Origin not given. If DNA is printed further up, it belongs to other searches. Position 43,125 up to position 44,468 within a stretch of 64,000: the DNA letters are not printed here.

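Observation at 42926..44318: Arsenosugar-type gene pair: AhpD-like protein plus ArsS-type radical SAM enzyme, without an adjacent arsM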

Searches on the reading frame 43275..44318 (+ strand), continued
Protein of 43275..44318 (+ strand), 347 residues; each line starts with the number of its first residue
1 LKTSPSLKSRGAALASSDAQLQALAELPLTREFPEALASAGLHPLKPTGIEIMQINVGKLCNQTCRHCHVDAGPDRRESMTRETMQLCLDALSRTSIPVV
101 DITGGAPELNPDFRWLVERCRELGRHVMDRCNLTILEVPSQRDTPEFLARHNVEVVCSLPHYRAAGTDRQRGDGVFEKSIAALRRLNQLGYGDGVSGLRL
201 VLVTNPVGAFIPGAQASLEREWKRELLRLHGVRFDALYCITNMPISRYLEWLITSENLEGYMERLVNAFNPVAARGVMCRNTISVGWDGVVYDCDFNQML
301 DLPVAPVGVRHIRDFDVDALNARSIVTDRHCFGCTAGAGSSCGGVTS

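Call 57: search_dna_similar(query=window:43275-44318:+, collection=plasmids, mode=protein, max_evalue=1e-30, max_rows=25)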
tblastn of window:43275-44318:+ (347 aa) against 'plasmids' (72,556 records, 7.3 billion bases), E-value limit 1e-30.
Records with a match: 54; places in all: 54; records where one place covers at least 80% of the query: 53.
Best place of each record, by identity: 60-80% 1; <60% 53.
By first word of the organism name: Burkholderia 49; Hymenobacter 1; Pseudanabaena 1; Candidatus 1; Cupriavidus 1; Acinetobacter 1.
By predicted mobility (MOB-suite, as given by PLSDB): non-mobilizable 41; mobilizable 8; conjugative 5.
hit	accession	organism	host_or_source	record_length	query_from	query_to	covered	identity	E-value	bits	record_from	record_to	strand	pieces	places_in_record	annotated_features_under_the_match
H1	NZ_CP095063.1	Hymenobacter volaticus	single cell,air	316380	26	332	88%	63.3%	2e-121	392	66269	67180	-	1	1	arsS: arsenosugar biosynthesis radical SAM (seleno)protein ArsS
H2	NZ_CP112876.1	Pseudanabaena galeata CCNP1313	-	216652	27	332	88%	56.9%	3e-110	360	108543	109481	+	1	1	arsS: arsenosugar biosynthesis radical SAM (seleno)protein ArsS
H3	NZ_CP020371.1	Candidatus Thiodictyon syntrophicum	meromictic lake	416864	45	332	83%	49.5%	8e-75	258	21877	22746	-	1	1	arsS: arsenosugar biosynthesis radical SAM (seleno)protein ArsS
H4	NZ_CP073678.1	Cupriavidus sp. KK10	Isolate,A bacterial consortium from ...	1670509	45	332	83%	48.8%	2e-73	254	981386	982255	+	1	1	none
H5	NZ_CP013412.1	Burkholderia thailandensis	environmental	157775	50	332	82%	49.0%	3e-74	256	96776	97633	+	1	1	arsS: arsenosugar biosynthesis radical SAM (seleno)protein ArsS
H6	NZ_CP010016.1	Burkholderia thailandensis 34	-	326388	50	332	82%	49.0%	3e-74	256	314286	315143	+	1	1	arsS: arsenosugar biosynthesis radical SAM (seleno)protein ArsS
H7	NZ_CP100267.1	Burkholderia glumae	cell culture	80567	50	332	82%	48.3%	4e-71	247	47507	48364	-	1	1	arsS: arsenosugar biosynthesis radical SAM (seleno)protein ArsS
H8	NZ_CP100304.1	Burkholderia glumae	cell culture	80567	50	332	82%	48.3%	4e-71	247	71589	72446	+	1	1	arsS: arsenosugar biosynthesis radical SAM (seleno)protein ArsS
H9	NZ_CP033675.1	Burkholderia glumae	bacterial cell,diseased rice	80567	50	332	82%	48.3%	4e-71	247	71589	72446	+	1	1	arsS: arsenosugar biosynthesis radical SAM (seleno)protein ArsS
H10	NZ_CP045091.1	Burkholderia glumae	rice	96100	50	332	82%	48.3%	4e-71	247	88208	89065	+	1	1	arsS: arsenosugar biosynthesis radical SAM (seleno)protein ArsS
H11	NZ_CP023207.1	Burkholderia glumae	Oryza sativa,Cell culture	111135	50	332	82%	48.3%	4e-71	247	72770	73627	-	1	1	arsS: arsenosugar biosynthesis radical SAM (seleno)protein ArsS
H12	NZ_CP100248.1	Burkholderia glumae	cell culture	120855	50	332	82%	48.3%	4e-71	247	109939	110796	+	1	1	arsS: arsenosugar biosynthesis radical SAM (seleno)protein ArsS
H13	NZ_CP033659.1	Burkholderia glumae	bacterial cell,diseased rice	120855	50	332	82%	48.3%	4e-71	247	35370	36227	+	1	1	arsS: arsenosugar biosynthesis radical SAM (seleno)protein ArsS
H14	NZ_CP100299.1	Burkholderia glumae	cell culture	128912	50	332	82%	48.3%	4e-71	247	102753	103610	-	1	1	arsS: arsenosugar biosynthesis radical SAM (seleno)protein ArsS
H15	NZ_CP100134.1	Burkholderia glumae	cell culture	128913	50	332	82%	48.3%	4e-71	247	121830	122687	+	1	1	arsS: arsenosugar biosynthesis radical SAM (seleno)protein ArsS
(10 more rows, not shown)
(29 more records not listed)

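Call 58: get_annotated_region(hit=H2, flank=7000)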
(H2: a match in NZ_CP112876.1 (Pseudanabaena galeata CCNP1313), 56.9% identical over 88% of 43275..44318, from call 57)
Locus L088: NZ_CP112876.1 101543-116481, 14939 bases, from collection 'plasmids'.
description: Pseudanabaena galeata CCNP1313 plasmid pPg_02, complete sequence
organism: Pseudanabaena galeata CCNP1313 (NCBI taxid 2602720)
taxonomy: Bacteria; Cyanobacteriota; Cyanophyceae; Pseudanabaenales; Pseudanabaenaceae; Pseudanabaena; Pseudanabaena galeata; Pseudanabaena galeata CCNP1313
host: -; source: -; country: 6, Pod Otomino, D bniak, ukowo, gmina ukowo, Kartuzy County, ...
typing (MOB-suite, as given by PLSDB): non-mobilizable
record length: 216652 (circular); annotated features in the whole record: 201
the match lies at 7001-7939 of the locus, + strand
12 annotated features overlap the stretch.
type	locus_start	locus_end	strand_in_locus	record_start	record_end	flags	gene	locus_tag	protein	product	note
CDS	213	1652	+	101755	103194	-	-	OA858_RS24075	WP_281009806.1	HAMP domain-containing sensor histidine kinase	GO:0007165 - signal transduction [Evidence IEA]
CDS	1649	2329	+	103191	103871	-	-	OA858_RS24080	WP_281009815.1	response regulator transcription factor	GO:0000160 - phosphorelay signal transduction system [Evidence IEA]; GO:0006355 - regulation of DNA-templated ...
CDS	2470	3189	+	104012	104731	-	-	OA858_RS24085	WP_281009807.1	TVP38/TMEM64 family protein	-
CDS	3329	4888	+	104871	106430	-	-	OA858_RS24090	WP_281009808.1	mercuric reductase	-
CDS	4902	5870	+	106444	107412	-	arsM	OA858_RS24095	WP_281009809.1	arsenosugar biosynthesis arsenite methyltransferase ArsM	-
CDS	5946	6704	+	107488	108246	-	-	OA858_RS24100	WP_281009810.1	TVP38/TMEM64 family protein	-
CDS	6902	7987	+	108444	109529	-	arsS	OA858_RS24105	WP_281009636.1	arsenosugar biosynthesis radical SAM (seleno)protein ArsS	-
CDS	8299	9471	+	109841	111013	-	purT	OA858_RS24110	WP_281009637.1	formate-dependent phosphoribosylglycinamide formyltransferase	GO:0009152 - purine ribonucleotide biosynthetic process [Evidence IEA]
CDS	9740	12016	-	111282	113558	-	-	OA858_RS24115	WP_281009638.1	amylo-alpha-1,6-glucosidase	-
CDS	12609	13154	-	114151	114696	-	-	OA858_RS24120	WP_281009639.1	DUF2807 domain-containing protein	-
CDS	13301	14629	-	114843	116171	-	-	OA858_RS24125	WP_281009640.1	glycosyltransferase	-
CDS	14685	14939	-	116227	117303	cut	-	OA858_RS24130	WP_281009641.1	glycosyltransferase family 4 protein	-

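Call 59: get_annotated_region(hit=H1, flank=7000)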
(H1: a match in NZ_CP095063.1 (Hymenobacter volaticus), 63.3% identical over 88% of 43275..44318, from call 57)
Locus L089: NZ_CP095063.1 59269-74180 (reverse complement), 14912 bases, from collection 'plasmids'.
description: Hymenobacter volaticus strain 5420 S-77 plasmid unnamed2, complete sequence
organism: Hymenobacter volaticus (NCBI taxid 2932254)
taxonomy: Bacteria; Bacteroidota; Cytophagia; Cytophagales; Hymenobacteraceae; Hymenobacter; Hymenobacter volaticus
host: -; source: single cell,air; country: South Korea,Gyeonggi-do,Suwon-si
typing (MOB-suite, as given by PLSDB): non-mobilizable
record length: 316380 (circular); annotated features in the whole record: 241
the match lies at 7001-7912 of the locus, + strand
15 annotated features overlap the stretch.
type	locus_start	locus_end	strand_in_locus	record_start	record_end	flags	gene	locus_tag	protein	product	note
CDS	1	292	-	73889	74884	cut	-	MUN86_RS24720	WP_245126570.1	AraC family transcriptional regulator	-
CDS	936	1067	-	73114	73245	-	-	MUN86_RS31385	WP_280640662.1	hypothetical protein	-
CDS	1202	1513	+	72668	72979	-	-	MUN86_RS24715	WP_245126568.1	hypothetical protein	-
CDS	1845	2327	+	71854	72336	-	-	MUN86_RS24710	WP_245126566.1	hypothetical protein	-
CDS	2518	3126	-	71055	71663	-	-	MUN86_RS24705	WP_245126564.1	DUF6134 family protein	-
CDS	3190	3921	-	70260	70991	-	-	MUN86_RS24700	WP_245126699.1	DUF547 domain-containing protein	-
CDS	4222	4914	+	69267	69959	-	-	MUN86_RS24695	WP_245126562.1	TIGR04283 family arsenosugar biosynthesis glycosyltransferase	GO:0009058 - biosynthetic process [Evidence IEA]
CDS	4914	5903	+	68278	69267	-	-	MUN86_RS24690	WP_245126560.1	NAD-dependent epimerase/dehydratase family protein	-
CDS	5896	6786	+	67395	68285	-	-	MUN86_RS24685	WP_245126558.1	SDR family oxidoreductase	-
CDS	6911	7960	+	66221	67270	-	arsS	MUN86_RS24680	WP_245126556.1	arsenosugar biosynthesis radical SAM (seleno)protein ArsS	-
CDS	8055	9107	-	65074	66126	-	-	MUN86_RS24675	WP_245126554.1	LacI family DNA-binding transcriptional regulator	GO:0006351 - DNA-templated transcription [Evidence IEA]; GO:0045892 - negative regulation of DNA-templated ...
CDS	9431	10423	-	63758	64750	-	-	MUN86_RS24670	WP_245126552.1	substrate-binding domain-containing protein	-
CDS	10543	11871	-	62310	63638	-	xylA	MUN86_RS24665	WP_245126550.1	xylose isomerase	GO:0042732 - D-xylose metabolic process [Evidence IEA]; GO:0006098 - pentose-phosphate shunt [Evidence IEA]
CDS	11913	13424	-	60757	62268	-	-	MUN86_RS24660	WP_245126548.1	FGGY family carbohydrate kinase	GO:0005975 - carbohydrate metabolic process [Evidence IEA]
CDS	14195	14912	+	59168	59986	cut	-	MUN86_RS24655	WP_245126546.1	rhamnogalacturonan acetylesterase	-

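Call 60: get_annotated_region(hit=H7, flank=7000)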
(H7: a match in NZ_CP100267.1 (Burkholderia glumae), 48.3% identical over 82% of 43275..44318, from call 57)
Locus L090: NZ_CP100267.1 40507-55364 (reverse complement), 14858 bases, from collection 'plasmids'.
description: Burkholderia glumae strain BGR79S plasmid p79s4p, complete sequence
organism: Burkholderia glumae (NCBI taxid 337)
taxonomy: Bacteria; Pseudomonadota; Betaproteobacteria; Burkholderiales; Burkholderiaceae; Burkholderia; Burkholderia glumae
host: -; source: cell culture; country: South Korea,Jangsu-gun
typing (MOB-suite, as given by PLSDB): non-mobilizable
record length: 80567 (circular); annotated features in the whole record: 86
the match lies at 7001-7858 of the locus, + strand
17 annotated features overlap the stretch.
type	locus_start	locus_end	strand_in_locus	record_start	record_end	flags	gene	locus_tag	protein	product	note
CDS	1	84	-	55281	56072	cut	-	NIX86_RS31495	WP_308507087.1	TIGR04283 family arsenosugar biosynthesis glycosyltransferase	GO:0009058 - biosynthetic process [Evidence IEA]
CDS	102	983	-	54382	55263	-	-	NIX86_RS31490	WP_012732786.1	S-methyl-5'-thioadenosine phosphorylase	-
CDS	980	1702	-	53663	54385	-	-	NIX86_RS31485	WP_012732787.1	hypothetical protein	-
CDS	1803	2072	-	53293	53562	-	-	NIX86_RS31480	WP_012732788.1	hypothetical protein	-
CDS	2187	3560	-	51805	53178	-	-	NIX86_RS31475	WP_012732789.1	MFS transporter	GO:0055085 - transmembrane transport [Evidence IEA]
CDS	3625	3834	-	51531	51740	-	-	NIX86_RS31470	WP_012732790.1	zf-HC2 domain-containing protein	-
CDS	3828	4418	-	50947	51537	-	-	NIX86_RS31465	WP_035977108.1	sigma-70 family RNA polymerase sigma factor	GO:0006352 - DNA-templated transcription initiation [Evidence IEA]; GO:0006355 - regulation of DNA-templated ...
CDS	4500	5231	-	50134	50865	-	-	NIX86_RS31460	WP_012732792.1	cytochrome c biogenesis CcdA family protein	-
CDS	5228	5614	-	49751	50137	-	-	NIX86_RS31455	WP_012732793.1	thioredoxin family protein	-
CDS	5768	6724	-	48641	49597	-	-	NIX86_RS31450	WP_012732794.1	hypothetical protein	-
CDS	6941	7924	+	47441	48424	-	arsS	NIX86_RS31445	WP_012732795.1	arsenosugar biosynthesis radical SAM (seleno)protein ArsS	-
CDS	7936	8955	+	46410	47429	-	-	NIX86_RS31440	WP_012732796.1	hypothetical protein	-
CDS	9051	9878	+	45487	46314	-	-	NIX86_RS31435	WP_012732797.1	YiiX/YebB-like N1pC/P60 family cysteine hydrolase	-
CDS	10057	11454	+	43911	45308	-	-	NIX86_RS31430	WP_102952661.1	radical SAM protein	-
CDS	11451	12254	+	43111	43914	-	-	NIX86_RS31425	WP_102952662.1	DUF547 domain-containing protein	-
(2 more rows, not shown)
